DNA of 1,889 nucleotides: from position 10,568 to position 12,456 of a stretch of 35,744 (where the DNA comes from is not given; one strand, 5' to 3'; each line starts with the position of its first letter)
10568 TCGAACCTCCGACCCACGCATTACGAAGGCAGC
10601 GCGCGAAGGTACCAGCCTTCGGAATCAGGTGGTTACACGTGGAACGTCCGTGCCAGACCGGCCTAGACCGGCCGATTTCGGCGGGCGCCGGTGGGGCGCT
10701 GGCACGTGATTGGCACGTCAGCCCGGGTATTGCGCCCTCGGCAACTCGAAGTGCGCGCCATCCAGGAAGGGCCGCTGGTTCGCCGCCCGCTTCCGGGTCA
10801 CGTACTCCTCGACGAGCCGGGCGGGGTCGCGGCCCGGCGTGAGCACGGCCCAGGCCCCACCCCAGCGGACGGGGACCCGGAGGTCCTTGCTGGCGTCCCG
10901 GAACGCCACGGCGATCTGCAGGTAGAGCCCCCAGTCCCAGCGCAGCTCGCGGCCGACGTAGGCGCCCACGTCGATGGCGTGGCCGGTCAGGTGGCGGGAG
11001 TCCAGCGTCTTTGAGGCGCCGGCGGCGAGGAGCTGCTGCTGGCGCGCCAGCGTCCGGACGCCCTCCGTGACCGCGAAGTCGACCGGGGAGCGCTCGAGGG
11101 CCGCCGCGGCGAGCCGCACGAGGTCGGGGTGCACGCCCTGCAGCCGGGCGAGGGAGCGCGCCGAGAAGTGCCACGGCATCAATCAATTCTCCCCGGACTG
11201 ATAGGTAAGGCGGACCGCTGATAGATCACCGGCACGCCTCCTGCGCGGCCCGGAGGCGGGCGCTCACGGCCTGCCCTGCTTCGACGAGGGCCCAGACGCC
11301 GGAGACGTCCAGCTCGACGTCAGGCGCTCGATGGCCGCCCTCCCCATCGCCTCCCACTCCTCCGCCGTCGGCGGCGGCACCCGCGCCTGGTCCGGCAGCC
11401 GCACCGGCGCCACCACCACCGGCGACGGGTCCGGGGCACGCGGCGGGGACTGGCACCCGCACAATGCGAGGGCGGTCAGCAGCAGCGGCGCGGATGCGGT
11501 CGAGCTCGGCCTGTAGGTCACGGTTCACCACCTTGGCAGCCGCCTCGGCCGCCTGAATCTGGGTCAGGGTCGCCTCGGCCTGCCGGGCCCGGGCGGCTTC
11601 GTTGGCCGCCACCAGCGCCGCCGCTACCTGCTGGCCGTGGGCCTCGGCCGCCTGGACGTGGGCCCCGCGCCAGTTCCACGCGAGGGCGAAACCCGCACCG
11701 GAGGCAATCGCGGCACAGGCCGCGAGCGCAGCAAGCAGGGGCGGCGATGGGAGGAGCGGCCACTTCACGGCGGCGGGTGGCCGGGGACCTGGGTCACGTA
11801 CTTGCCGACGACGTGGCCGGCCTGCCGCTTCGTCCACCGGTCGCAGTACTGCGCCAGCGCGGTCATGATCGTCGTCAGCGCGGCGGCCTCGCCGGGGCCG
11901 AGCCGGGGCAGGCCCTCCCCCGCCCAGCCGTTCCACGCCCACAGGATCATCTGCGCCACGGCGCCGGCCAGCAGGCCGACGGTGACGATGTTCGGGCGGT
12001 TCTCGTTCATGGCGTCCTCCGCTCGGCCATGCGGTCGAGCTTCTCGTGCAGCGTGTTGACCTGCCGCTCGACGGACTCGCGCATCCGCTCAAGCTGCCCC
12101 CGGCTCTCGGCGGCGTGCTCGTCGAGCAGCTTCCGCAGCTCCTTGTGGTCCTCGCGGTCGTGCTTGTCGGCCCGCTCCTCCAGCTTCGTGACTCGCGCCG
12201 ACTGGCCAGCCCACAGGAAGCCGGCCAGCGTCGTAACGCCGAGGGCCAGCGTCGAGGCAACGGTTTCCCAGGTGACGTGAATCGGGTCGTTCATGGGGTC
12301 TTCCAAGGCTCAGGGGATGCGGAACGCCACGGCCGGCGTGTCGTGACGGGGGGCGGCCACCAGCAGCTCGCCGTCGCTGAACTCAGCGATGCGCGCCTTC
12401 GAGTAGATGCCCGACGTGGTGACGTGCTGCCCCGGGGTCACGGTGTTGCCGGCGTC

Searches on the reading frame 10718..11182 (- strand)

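Call 21: search_protein_families(library=phrogs, proteins=[window:10718-11182:-], max_evalue=0.00001)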
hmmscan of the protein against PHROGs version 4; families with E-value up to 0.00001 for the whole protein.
window:10718-11182:- (154 aa): 4 families
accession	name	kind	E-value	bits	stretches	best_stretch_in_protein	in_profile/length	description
phrog_465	-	lysis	6e-52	177.8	1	1-153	40-171/292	endolysin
phrog_1768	-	lysis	1.1e-14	54.1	1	21-152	947-1057/1577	endolysin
phrog_5115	-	moron, auxiliary metabolic gene and host takeover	3.8e-09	37.2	1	29-112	31-111/283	ferredoxin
phrog_6523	-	lysis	3.4e-06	28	1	32-112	35-119/255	endolysin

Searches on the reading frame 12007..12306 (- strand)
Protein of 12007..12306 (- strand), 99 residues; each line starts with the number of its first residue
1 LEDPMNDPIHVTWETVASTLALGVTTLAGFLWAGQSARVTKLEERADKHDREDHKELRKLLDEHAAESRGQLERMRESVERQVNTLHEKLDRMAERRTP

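Call 51: search_protein_families(library=pfam, proteins=[window:12007-12306:-], max_evalue=0.01)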
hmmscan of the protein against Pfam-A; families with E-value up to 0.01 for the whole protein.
window:12007-12306:- (99 aa): 1 family
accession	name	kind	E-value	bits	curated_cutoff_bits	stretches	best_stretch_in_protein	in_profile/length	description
PF01442.23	Apolipoprotein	-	0.00043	20.5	90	1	39-96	123-180/190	Apolipoprotein A1/A4/E domain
